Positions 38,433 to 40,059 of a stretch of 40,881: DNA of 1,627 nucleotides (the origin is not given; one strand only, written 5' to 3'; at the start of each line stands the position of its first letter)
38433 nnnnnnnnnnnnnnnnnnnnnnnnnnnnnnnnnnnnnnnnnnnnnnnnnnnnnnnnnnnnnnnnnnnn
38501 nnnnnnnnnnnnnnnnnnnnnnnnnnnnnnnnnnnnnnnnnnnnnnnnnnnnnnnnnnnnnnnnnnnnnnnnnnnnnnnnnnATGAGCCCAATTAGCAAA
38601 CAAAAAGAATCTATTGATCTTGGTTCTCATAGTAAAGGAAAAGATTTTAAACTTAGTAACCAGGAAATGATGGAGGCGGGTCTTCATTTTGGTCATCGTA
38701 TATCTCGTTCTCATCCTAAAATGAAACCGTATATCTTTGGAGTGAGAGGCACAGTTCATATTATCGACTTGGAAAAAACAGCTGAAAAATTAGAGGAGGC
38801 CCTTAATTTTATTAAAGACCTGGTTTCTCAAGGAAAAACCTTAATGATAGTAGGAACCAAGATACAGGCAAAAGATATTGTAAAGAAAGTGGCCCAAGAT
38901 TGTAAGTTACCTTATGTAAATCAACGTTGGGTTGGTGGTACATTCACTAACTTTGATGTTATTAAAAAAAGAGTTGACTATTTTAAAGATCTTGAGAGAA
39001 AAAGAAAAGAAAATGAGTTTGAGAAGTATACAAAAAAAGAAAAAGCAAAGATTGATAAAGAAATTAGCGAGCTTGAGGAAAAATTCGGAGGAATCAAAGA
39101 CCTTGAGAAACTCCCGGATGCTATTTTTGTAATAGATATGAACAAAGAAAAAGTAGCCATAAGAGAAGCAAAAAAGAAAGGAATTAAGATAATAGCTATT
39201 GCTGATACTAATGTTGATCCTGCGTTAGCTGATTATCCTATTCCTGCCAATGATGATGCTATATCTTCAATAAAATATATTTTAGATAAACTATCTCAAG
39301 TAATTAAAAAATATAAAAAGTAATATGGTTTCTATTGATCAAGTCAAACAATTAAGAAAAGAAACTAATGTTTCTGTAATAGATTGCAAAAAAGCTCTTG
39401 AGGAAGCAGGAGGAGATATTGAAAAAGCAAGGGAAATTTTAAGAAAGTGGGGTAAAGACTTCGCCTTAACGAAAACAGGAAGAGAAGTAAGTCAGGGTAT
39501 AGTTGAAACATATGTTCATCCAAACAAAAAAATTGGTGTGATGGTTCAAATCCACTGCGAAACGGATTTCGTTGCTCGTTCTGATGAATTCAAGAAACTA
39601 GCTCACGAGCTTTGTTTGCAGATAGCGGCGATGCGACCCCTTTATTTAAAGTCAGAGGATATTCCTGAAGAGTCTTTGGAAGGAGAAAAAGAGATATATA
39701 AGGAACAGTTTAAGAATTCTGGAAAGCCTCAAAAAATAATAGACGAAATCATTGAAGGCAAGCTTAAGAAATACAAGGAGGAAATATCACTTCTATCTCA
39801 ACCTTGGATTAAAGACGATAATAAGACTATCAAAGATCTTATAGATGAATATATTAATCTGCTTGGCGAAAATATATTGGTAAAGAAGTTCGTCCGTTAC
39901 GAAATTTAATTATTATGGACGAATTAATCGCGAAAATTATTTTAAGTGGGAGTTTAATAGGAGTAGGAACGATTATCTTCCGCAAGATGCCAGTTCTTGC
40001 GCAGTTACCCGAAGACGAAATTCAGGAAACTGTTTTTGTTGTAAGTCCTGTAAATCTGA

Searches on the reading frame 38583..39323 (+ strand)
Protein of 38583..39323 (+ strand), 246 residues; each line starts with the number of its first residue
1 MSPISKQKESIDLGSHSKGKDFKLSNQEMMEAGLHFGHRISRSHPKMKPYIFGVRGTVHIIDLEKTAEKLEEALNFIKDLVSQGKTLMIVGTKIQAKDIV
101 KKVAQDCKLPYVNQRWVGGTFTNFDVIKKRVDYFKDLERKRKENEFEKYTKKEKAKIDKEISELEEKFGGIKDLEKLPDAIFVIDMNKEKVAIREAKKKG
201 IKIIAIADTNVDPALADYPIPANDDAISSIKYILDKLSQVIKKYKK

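Call 11: find_related_loci(query=window:38583-39320:+, collection=genome_contigs, flank=3000)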
Query window:38583-39320:+ (246 aa) in genome_contigs; peptide patterns used: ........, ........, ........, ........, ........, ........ (x = any residue, [..] = any of these).
469 stretches matched a pattern; 385 encode a relative of the query (tblastn E <= 1e-3); the best 80 are kept; 80 distinct loci.
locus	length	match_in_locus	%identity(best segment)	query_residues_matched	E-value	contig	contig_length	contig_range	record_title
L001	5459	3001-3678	78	16-241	2e-113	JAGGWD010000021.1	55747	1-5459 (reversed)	MAG: bacterium isolate AUK117 PB_MBMC_071_c_000000000012, whole genome shotgun sequence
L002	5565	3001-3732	64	2-246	8e-107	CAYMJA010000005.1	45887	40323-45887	MAG TPA_asm: uncultured Candidatus Saccharibacteria bacterium isolate SRP214966_co5_52 genome assembly, contig: NODE_416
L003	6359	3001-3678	69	21-246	2e-106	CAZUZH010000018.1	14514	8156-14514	MAG TPA_asm: uncultured Candidatus Saccharibacteria bacterium isolate binchicken_co34_474 genome assembly, contig: NODE_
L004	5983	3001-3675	69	22-246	2e-106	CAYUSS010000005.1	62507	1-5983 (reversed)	MAG TPA_asm: uncultured Candidatus Saccharibacteria bacterium isolate binchicken_co34_299 genome assembly, contig: NODE_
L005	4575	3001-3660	69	21-240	2e-104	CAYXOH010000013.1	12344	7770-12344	MAG TPA_asm: uncultured Candidatus Saccharibacteria bacterium isolate binchicken_co34_540 genome assembly, contig: NODE_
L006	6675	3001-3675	68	22-246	2e-104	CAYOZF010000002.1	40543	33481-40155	MAG TPA_asm: uncultured Candidatus Saccharibacteria bacterium isolate binchicken_co34_539 genome assembly, contig: NODE_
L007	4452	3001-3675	65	21-245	1e-101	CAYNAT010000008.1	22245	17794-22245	MAG TPA_asm: uncultured Candidatus Saccharibacteria bacterium isolate binchicken_co89_644 genome assembly, contig: NODE_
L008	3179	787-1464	65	21-246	1e-102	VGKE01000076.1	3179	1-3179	MAG: Candidatus Nealsonbacteria bacterium isolate M_DeepCast_400m_m2_122 M_DeepCast_400m_m2_122_Ga0194112_10074744, whol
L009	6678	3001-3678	67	21-246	3e-99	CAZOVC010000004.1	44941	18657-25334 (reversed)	MAG TPA_asm: uncultured Candidatus Saccharibacteria bacterium isolate binchicken_co100_437 genome assembly, contig: NODE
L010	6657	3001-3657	67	27-245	7e-99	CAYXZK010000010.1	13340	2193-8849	MAG TPA_asm: uncultured Candidatus Saccharibacteria bacterium isolate SRP067234_co1_73 genome assembly, contig: k99_2181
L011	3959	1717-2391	63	17-241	4e-99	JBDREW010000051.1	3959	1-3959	MAG: Candidatus Nealsonbacteria bacterium isolate MEGAHIT-group-1.334 k141_11260843, whole genome shotgun sequence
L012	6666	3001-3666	62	22-243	1e-97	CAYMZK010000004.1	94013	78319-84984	MAG TPA_asm: uncultured Candidatus Saccharibacteria bacterium isolate SRP141376_co2_311 genome assembly, contig: NODE_60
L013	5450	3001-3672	66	22-245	1e-96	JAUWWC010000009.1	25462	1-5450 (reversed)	MAG: Candidatus Nealsonbacteria bacterium isolate CSMAG_2648 CSMAG_2648_k127_2797270_length_25462_cov_21.0814, whole gen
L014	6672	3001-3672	64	22-245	4e-96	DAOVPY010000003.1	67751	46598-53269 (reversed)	MAG TPA_asm: Candidatus Nealsonbacteria bacterium isolate CSMAG_1561 CSMAG_1561_k141_770350_length_67751_cov_42.9739, wh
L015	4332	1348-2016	65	24-246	3e-95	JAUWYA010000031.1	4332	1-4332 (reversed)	MAG: Candidatus Nealsonbacteria bacterium isolate CSMAG_2698 CSMAG_2698_k141_2683040_length_4332_cov_9.3808, whole genom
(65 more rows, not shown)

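Call 19: find_homologous_proteins(query=window:38583-39320:+, max_evalue=1e-60)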
Query window:38583-39320:+ (246 aa): 3947 proteins with E <= 1e-60 among 8000 candidates; the best 120 are listed.
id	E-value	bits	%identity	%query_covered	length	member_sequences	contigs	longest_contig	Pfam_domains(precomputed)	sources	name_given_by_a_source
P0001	1.9e-153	527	100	100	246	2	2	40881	PF00318.26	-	-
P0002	1.3e-118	413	78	94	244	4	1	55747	PF00318.26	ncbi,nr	ncbi:30S ribosomal protein S2 [bacterium]|nr:30S ribosomal protein S2 [bacterium]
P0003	7.3e-114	397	70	100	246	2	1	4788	PF00318.26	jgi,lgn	-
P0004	2.9e-111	389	69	97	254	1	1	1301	PF00318.26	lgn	-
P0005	9.5e-111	387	74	97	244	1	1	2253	PF00318.26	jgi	-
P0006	1.3e-109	383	70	100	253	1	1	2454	PF00318.26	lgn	-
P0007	1.6e-109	383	71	100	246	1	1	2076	PF00318.26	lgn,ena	-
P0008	1.7e-109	383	70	100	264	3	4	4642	PF00318.26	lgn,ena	-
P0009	5.4e-108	378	71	98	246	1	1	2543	PF00318.26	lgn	-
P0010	1.8e-107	376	72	93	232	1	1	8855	PF00318.26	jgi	-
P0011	3.9e-106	372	69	98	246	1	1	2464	PF00318.26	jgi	jgi:small subunit ribosomal protein S2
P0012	4.2e-106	372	72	94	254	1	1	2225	PF00318.26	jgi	-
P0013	1.0e-105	371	70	93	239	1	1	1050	PF00318.26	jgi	-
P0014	1.7e-105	370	69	96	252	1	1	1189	PF00318.26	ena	-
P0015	2.9e-105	369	70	93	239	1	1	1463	PF00318.26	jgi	-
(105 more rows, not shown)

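Call 20: find_encoding_contigs(protein=P0005, flank=2500, max_places=4)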
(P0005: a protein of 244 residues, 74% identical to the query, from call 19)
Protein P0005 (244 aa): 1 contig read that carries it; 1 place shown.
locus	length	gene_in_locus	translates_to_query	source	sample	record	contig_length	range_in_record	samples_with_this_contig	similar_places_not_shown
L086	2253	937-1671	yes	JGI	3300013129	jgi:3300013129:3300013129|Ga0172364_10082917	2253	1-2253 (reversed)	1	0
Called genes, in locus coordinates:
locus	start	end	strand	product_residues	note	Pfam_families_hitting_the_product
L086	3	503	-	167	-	?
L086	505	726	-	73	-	PF01197:Ribosomal_L31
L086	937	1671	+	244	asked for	PF00318:Ribosomal_S2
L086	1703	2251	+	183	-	?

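Call 21: find_encoding_contigs(protein=P0010, flank=2500, max_places=4)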
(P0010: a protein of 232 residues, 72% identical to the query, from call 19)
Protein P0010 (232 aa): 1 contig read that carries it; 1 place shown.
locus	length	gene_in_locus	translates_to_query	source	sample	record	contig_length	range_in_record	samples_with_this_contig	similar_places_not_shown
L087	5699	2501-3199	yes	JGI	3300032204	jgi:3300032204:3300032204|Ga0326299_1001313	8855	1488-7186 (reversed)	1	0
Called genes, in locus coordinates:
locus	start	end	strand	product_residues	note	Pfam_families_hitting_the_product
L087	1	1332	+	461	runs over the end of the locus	PF13406:SLT_2 (weak)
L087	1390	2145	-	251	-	PF03462:PCRF, PF00472:RF-1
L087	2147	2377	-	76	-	PF01197:Ribosomal_L31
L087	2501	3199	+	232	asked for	PF00318:Ribosomal_S2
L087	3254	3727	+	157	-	PF00889:EF_TS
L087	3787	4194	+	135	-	-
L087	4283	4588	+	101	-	PF03091:CutA1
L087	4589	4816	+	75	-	-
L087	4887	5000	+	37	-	-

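Call 22: find_encoding_contigs(protein=P0003, flank=2500, max_places=4)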
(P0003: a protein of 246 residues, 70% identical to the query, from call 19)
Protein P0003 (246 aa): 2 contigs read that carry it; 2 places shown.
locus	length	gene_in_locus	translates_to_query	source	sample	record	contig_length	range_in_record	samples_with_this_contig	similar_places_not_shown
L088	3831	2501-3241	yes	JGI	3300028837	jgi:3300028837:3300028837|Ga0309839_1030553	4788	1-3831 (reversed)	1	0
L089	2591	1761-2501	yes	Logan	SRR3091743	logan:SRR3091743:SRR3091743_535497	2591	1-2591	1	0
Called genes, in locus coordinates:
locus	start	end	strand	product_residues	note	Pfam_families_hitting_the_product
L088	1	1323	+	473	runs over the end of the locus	PF24568:CC_PcsB (faint), PF13406:SLT_2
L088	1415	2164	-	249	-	PF03462:PCRF, PF00472:RF-1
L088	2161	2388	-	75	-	PF01197:Ribosomal_L31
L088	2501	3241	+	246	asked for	PF00318:Ribosomal_S2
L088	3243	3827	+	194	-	PF00889:EF_TS, PF25025:EF-Ts_N (weak)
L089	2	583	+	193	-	?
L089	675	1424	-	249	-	PF03462:PCRF, PF00472:RF-1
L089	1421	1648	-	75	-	PF01197:Ribosomal_L31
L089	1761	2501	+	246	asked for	PF00318:Ribosomal_S2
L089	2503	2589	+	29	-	?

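Call 47: search_protein_families(library=pfam, proteins=[window:38583-39323:+])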
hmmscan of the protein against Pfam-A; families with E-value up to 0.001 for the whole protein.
window:38583-39323:+ (246 aa): 1 family
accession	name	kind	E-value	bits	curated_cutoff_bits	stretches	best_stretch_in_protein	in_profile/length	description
PF00318.25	Ribosomal_S2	-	2.7e-84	282.2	26.1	1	29-242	1-214/216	Ribosomal protein S2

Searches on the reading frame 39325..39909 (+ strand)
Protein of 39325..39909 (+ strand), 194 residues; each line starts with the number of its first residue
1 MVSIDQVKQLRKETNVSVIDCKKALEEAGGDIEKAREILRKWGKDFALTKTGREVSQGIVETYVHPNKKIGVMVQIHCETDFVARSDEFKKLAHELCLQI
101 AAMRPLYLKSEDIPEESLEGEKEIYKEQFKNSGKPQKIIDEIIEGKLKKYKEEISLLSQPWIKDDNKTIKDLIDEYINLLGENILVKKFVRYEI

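Call 47: search_protein_families(library=pfam, proteins=[window:39325-39909:+])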
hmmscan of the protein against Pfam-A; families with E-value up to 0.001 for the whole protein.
window:39325-39909:+ (194 aa): 3 families
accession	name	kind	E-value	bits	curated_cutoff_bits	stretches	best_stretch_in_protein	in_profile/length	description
PF00889.24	EF_TS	-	3.7e-39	134.9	27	1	37-194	58-202/204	Elongation factor TS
PF25025.1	EF-Ts_N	-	7.9e-06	26.2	33.2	1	6-41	16-52/60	Elongation factor Ts, mitochondrial, N-terminal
PF24767.1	UBA_At5g58720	-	0.00055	20.2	27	1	16-40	17-41/44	At5g58720 UBA-like domain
